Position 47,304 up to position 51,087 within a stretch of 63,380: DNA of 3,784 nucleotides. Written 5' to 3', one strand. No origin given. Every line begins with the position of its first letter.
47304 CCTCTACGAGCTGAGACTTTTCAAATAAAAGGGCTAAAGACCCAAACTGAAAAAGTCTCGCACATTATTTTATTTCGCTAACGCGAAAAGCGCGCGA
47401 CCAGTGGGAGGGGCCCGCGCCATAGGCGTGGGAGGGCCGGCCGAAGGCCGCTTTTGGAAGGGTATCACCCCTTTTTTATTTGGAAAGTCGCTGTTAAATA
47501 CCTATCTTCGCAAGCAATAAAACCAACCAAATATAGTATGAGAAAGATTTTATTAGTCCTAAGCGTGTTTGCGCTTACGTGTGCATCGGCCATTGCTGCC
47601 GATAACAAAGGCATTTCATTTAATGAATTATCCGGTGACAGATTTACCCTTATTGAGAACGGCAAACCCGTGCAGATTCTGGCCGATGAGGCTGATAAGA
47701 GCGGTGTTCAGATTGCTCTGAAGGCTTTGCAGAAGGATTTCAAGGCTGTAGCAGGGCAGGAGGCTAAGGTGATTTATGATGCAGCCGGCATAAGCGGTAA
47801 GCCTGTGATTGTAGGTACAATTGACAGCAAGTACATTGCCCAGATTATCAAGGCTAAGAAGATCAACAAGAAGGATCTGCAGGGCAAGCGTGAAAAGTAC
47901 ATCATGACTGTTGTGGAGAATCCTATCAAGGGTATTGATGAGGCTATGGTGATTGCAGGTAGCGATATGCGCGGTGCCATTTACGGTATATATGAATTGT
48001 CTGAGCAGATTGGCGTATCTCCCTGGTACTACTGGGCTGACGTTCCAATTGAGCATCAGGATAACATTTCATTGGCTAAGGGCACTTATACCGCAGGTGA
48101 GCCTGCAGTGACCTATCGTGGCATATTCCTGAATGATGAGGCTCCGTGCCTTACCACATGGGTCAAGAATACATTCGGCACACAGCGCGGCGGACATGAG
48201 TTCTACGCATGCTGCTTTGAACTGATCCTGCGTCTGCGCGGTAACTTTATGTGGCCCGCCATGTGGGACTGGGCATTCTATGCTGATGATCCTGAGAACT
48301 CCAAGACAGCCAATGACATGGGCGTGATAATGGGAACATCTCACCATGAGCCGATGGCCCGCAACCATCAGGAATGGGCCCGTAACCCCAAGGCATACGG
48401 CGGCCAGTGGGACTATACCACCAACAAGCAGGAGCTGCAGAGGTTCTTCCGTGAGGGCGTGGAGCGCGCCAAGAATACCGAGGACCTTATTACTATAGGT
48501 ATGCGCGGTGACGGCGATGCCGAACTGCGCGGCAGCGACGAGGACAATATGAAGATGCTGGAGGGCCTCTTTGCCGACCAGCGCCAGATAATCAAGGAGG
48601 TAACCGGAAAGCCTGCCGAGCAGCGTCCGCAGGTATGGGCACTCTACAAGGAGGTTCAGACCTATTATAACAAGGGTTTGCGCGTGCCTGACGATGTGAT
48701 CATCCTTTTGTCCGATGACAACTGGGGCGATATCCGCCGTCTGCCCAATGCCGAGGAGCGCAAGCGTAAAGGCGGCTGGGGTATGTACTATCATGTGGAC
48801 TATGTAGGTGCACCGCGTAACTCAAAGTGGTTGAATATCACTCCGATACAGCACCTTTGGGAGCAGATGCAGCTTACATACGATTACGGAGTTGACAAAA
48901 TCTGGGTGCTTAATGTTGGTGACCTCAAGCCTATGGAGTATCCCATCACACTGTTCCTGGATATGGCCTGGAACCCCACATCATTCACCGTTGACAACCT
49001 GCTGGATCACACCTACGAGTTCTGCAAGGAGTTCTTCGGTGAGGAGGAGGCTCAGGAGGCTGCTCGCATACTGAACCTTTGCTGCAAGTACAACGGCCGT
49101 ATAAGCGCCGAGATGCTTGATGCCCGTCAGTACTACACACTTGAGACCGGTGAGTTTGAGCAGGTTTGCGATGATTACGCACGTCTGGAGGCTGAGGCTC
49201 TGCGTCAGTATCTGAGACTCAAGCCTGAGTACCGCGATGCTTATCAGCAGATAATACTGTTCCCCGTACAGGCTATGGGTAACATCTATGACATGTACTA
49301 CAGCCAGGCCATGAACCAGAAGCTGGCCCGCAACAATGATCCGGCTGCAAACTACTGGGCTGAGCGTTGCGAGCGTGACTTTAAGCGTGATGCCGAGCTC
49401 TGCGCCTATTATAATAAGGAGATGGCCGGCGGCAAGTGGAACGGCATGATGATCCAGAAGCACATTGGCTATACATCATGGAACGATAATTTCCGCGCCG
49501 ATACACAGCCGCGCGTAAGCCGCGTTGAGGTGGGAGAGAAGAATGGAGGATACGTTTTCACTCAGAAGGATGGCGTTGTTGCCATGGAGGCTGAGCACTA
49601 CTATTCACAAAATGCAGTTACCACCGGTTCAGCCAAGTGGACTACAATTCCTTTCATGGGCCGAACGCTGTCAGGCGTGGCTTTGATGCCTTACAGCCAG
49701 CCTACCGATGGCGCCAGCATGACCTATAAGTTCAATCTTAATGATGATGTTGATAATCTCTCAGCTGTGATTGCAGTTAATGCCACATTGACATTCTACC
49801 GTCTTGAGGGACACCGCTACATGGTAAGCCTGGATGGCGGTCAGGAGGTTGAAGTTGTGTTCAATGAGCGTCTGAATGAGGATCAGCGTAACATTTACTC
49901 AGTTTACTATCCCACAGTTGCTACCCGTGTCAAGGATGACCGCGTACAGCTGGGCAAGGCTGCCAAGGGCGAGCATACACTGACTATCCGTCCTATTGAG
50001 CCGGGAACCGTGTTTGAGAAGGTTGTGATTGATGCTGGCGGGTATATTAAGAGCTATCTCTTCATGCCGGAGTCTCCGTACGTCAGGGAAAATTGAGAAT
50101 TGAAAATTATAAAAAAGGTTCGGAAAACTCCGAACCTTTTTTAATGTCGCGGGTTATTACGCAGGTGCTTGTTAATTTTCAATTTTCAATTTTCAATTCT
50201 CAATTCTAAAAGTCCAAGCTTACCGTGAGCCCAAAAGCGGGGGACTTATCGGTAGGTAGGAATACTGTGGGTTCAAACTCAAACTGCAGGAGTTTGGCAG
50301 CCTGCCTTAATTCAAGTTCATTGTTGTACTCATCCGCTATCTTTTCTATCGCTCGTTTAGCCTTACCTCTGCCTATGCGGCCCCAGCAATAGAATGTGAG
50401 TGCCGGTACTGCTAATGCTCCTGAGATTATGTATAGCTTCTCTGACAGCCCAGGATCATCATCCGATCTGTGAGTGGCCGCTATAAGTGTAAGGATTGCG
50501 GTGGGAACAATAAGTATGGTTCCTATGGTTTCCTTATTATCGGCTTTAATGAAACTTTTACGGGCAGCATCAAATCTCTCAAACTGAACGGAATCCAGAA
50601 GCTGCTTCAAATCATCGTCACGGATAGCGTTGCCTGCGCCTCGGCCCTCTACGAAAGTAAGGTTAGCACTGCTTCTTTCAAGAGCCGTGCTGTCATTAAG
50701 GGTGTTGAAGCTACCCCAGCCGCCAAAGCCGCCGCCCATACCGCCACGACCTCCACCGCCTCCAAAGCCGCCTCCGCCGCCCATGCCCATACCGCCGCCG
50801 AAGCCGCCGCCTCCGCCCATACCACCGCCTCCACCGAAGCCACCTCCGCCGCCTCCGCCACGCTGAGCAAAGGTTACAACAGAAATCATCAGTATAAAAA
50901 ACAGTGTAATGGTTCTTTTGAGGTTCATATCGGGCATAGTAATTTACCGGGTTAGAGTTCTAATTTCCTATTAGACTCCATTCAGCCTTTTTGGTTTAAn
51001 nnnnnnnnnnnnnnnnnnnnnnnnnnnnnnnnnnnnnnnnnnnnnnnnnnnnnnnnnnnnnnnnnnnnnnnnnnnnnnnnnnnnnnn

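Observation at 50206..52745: CotH-family kinase carrying three GGF modules, next to a Gly-rich membrane protein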

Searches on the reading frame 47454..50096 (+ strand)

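Call 3: search_protein_families(library=pfam, proteins=[window:47454-50096:+], max_evalue=0.01)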
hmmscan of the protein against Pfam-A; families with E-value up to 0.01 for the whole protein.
window:47454-50096:+ (880 aa): 3 families
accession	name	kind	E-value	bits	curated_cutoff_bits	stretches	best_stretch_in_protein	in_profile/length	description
PF15979.11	Glyco_hydro_115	-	1.3e-142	475.6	27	1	215-553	2-334/335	Glycosyl hydrolase family 115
PF17829.7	GH115_C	-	7e-35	120.8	24.1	1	701-873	1-172/172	Glycosyl hydrolase family 115 C-terminal domain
PF03648.19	Glyco_hydro_67N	-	3.4e-06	27.7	24.3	1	75-182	24-120/120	Glycosyl hydrolase family 67 N-terminus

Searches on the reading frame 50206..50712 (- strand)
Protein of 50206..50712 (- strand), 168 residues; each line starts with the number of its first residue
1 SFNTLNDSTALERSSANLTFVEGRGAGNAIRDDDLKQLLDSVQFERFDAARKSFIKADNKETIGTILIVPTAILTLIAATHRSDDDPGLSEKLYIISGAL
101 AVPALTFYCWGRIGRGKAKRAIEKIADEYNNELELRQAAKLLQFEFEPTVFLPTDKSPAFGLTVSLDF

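Call 46: search_protein_families(library=pfam, proteins=[window:50206-50712:-], max_evalue=10)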
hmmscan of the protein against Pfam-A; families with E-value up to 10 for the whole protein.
window:50206-50712:- (168 aa): 0 families

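Call 54: search_protein_representatives(protein=window:50206-50712:-)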
Query: 168 residues. Proteins with E-value up to 0.001 (for the whole library): 7; up to 1e-10: 7; up to 1e-30: 4. The best 7 are listed.
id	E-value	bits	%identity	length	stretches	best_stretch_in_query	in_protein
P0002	6.6e-101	350.7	98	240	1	1-168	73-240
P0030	1.1e-69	249.3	66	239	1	2-168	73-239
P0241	4.3e-51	188.9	54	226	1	2-168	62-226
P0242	1.3e-33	132.1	40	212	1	4-168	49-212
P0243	1.2e-19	86.7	32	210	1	5-150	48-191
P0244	3.0e-18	82.2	48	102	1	67-168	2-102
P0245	4.9e-17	78.3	54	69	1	100-168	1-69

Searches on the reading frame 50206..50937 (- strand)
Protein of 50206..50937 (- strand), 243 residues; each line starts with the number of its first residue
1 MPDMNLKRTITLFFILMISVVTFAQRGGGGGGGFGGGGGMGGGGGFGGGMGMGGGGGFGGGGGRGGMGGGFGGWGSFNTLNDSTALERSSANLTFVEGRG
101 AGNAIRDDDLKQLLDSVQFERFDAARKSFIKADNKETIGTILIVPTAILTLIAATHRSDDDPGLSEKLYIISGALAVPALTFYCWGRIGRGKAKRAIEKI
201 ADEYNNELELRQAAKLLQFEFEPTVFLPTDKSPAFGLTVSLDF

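Call 3: search_protein_families(library=pfam, proteins=[window:50206-50937:-], max_evalue=0.01)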
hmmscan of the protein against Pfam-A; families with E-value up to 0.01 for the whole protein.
window:50206-50937:- (243 aa): 0 families

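Call 4: search_protein_families(library=ncbifam, proteins=[window:50206-50937:-], max_evalue=0.01)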
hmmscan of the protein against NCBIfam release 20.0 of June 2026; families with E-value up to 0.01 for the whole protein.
window:50206-50937:- (243 aa): 0 families

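Call 10: find_homologous_proteins(query=window:50206-50937:-)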
Query window:50206-50937:- (243 aa): 128 proteins with E <= 0.001 among 8000 candidates; the best 120 are listed.
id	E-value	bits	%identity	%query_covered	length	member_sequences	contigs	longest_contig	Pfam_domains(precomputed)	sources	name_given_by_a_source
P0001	3.8e-149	513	99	99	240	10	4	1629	-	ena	-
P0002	2.9e-147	507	98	99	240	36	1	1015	-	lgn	-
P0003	2.7e-143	494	95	99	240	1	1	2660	-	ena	-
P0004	7.3e-116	404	78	100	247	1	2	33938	-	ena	-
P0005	9.4e-110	384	73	100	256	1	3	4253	-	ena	-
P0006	8.4e-101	354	83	68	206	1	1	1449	-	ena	-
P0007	3.1e-97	343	66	100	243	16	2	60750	-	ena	-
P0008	1.0e-96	341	68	98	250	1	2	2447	-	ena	-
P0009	1.0e-96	341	70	69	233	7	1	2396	-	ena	-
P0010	1.2e-95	338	64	100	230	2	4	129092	-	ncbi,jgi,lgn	jgi:hypothetical protein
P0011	3.5e-95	336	63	99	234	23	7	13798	-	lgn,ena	-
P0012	4.9e-95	336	63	99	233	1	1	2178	-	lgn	-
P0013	8.9e-95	335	63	99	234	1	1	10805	-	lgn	-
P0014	9.1e-95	335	63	99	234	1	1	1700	-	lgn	-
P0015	9.6e-95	335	68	69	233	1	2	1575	-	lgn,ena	-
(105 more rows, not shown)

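Call 37: find_related_loci(query=A3, collection=genome_contigs, flank=5000)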
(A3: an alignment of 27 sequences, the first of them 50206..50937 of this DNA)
Query A3 (243 aa) in genome_contigs; peptide patterns used: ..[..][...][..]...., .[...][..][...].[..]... (x = any residue, [..] = any of these).
74 stretches matched a pattern; 29 encode a relative of the query (tblastn E <= 1e-3); 27 distinct loci.
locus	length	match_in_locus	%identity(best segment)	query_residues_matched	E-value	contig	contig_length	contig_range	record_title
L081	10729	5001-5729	100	1-243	5e-157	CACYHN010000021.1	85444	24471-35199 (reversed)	MAG: uncultured Bacteroidales bacterium isolate RUG11955 genome assembly, contig: RUG11955_asm_21, whole genome shotgun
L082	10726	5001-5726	95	1-243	4e-147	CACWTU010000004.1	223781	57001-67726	MAG: uncultured Bacteroidales bacterium isolate RUG10916 genome assembly, contig: RUG10916_asm_4, whole genome shotgun s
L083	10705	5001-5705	67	1-243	1e-84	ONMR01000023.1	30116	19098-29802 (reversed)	uncultured Prevotellaceae bacterium isolate RUG450 genome assembly, contig: scaffold_596, whole genome shotgun sequence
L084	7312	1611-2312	67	1-243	1e-82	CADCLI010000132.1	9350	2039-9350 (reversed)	MAG: uncultured Bacteroidales bacterium isolate RUG14751 genome assembly, contig: RUG14751_asm_132, whole genome shotgun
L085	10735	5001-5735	65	1-243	3e-81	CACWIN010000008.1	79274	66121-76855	MAG: uncultured Bacteroidales bacterium isolate RUG10612 genome assembly, contig: RUG10612_asm_8, whole genome shotgun s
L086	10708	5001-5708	68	1-243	9e-81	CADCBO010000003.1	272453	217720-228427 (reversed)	MAG: uncultured Bacteroidales bacterium isolate RUG14495 genome assembly, contig: RUG14495_asm_3, whole genome shotgun s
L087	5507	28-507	73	84-243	9e-78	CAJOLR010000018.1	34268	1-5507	uncultured Bacteroidaceae bacterium isolate Reindeer_1_mag_99 genome assembly, contig: scaffold_595, whole genome shotgu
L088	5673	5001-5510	68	74-243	5e-77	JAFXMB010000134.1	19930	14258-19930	MAG: Bacteroidaceae bacterium isolate RGIG6538 Sheep_Reticulum-3__c809440, whole genome shotgun sequence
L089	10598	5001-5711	63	1-243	7e-77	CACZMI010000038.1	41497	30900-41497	MAG: uncultured Bacteroidales bacterium isolate RUG12752 genome assembly, contig: RUG12752_asm_38, whole genome shotgun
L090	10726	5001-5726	66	1-243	6e-76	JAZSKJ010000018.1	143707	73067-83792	MAG: Bacteroidaceae bacterium isolate T1900044561_TS20190027.MAGScoT_cleanbin_000001 SGB_365_k141_1222869, whole genome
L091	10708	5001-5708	61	1-243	5e-75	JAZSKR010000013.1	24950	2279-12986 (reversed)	MAG: Bacteroidaceae bacterium isolate T1900044560_TS20190026.MAGScoT_cleanbin_000001 SGB_357_k141_996374, whole genome s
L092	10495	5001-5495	68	79-243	2e-74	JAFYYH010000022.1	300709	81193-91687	MAG: Bacteroidaceae bacterium isolate RGIG7532 Water_buffalos_Omasum-1__c563393, whole genome shotgun sequence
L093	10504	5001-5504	66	76-243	3e-74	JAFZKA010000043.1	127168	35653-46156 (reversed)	MAG: Bacteroidaceae bacterium isolate RGIG7837 Water_buffalos_Reticulum-4__c364331, whole genome shotgun sequence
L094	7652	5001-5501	66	77-243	1e-73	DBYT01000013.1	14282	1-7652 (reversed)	MAG TPA_asm: Bacteroidales bacterium UBA1179 UBA1179_contig_26344, whole genome shotgun sequence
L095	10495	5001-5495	67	79-243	7e-73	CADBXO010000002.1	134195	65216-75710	MAG: uncultured Bacteroidales bacterium isolate RUG14391 genome assembly, contig: RUG14391_asm_2, whole genome shotgun s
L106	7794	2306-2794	34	80-241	1e-24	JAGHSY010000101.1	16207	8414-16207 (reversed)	MAG: Candidatus Colenecus caballi isolate E3_160 c_000000203728, whole genome shotgun sequence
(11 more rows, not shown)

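Call 43: predict_structure(alignment_id=A3)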
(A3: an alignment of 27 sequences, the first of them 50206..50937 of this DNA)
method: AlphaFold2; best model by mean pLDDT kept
length: 243 residues; sequences in the alignment: 27
mean_pLDDT: 66.1   pTM: 0.47
mean pLDDT of the five models: 66.1, 64.1, 63.6, 63.2, 58.4
residues with pLDDT >= 90: 28; 70-90: 91; 50-70: 43; < 50: 81
segments of 3 or more residues with pLDDT < 50: 23-79, 217-228, 235-243
pLDDT, mean of each block of 10 residues (from residue 1): 58 64 42 37 38 38 40 42 74 74 77 83 90 91 89 77 81 89 91 89 80 55 48 48 37
secondary structure, 60 per line:
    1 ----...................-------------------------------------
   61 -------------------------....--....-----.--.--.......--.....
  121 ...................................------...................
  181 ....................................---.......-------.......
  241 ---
elements in order: H5-23 E86-89 E92-95 H107-113 H116-155 H162-216 E220-226 E234-240

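Call 46: search_protein_families(library=pfam, proteins=[L106:2306-2794:+], max_evalue=10)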
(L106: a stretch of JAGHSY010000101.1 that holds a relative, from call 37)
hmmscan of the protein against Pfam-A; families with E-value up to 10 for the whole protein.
L106:2306-2794:+ (163 aa): 3 families
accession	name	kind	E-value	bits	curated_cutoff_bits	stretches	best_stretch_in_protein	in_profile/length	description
PF07214.17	DUF1418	-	0.063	13.6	22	1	80-124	42-84/94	Protein of unknown function (DUF1418)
PF23600.1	DUF7139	-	0.13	12.3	30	1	56-99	28-72/150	Domain of unknown function (DUF7139)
PF17329.7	DUF5367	-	0.2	12.4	25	1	50-104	35-90/98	Family of unknown function (DUF5367)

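Call 76: fold_search(model_id=the predicted structure, library=pdb)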
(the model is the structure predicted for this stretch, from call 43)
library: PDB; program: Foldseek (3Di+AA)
matches with E <= 10: 227; with E <= 0.001: 0
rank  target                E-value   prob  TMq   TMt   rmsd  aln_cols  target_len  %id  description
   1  9hpc_W                5.2e-01  0.14  0.14  0.20  24.5       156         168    9  The TMD and the LBD region of the AMPAR complex GluA3- TARP gamma2 in the apo state. (released 2025-07-09)
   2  8c1p_E                5.8e-01  0.10  0.14  0.16  22.8       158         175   13  Active state homomeric GluA1 AMPA receptor in complex with TARP gamma 3 (released 2023-08-30)
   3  6w2v_B                6.9e-01  0.15  0.14  0.15  24.3       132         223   16  Junction 23, DHR14-DHR18 (released 2020-04-15)
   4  9hpc_X                7.6e-01  0.11  0.14  0.20  24.6       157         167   10  The TMD and the LBD region of the AMPAR complex GluA3- TARP gamma2 in the apo state. (released 2025-07-09)
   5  7a0g_EEE              8.5e-01  0.80  0.29  0.22   6.6       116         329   19  Structure of the SmhB pore of the tripartite alpha-pore forming toxin, Smh, from Serratia marcescens. (released 2021-03-31)
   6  9ddo_A                8.5e-01  0.28  0.23  0.24  10.1       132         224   15  E. coli TonB-ExbBD TonB bound to ExbB chain C (released 2025-07-09)
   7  7a0g_AAA              1.1e+00  0.69  0.28  0.21   8.0       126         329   17  Structure of the SmhB pore of the tripartite alpha-pore forming toxin, Smh, from Serratia marcescens. (released 2021-03-31)
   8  8b6h_EQ               1.1e+00  0.15  0.19  0.31   8.8       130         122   11  Cryo-EM structure of cytochrome c oxidase dimer (complex IV) from respiratory supercomplex of Tetrahymena thermophila (released 2023-03-29)
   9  6w2v_A                1.1e+00  0.15  0.16  0.17  25.8       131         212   13  Junction 23, DHR14-DHR18 (released 2020-04-15)
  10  9kpz_D                1.1e+00  0.54  0.28  0.30   7.1       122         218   11  Structure of TolQRA complex at pH 5.4 from E.coli (released 2026-03-04)
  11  5sv0_I                1.2e+00  0.30  0.25  0.27   9.1       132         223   14  Structure of the ExbB/ExbD complex from E. coli at pH 7.0 (released 2016-09-28)
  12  9hpc_Z                1.2e+00  0.14  0.19  0.25  21.3       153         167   12  The TMD and the LBD region of the AMPAR complex GluA3- TARP gamma2 in the apo state. (released 2025-07-09)
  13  5da9_A                1.2e+00  0.13  0.17  0.11  12.2       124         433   14  ATP-gamma-S bound Rad50 from Chaetomium thermophilum in complex with the Rad50-binding domain of Mre11 (released 2016-03-02)
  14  8c2h_E                1.3e+00  0.11  0.17  0.22  22.8       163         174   13  Transmembrane domain of active state homomeric GluA1 AMPA receptor in tandem with TARP gamma 3 (released 2023-08-30)
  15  8j2f_A                1.4e+00  0.23  0.25  0.17  10.1       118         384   18  Human neutral shpingomyelinase (released 2023-12-06)
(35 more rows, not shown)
